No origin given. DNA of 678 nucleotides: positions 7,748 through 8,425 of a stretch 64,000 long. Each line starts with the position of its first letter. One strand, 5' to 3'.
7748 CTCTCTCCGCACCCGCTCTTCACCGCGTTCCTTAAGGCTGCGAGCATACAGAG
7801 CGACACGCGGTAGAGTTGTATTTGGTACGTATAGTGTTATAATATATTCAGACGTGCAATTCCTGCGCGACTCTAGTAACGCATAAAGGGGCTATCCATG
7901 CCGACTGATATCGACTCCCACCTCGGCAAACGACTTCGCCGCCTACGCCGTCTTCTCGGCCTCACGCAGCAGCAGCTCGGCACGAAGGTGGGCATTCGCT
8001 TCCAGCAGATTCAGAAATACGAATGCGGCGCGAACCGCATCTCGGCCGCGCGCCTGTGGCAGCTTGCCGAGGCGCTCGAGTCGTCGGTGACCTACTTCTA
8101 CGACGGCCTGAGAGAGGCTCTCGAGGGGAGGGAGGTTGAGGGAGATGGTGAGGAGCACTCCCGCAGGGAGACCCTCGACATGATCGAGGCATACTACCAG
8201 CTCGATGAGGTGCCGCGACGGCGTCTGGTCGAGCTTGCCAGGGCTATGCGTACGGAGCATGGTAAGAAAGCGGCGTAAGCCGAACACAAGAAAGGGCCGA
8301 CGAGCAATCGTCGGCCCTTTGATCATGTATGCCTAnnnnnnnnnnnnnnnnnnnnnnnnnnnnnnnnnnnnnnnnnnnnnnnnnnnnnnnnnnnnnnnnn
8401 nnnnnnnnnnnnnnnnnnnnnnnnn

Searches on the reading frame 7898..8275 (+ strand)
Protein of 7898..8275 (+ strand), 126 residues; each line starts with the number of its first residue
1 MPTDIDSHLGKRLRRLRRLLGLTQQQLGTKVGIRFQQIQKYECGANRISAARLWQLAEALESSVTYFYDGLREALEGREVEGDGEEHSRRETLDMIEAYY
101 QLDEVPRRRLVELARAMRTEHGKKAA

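Call 54: search_protein_families(library=pfam, proteins=[window:7898-8275:+], max_evalue=0.01)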
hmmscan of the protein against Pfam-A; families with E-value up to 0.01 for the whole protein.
window:7898-8275:+ (126 aa): 3 families
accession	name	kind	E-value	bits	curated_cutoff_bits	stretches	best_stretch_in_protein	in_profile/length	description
PF01381.28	HTH_3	-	1.3e-12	48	23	1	13-67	1-55/55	Helix-turn-helix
PF13560.12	HTH_31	-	1.7e-07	31.9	27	1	8-61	1-55/64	Helix-turn-helix domain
PF12844.13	HTH_19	-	2.2e-07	31.1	30.2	1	10-70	1-61/64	Helix-turn-helix domain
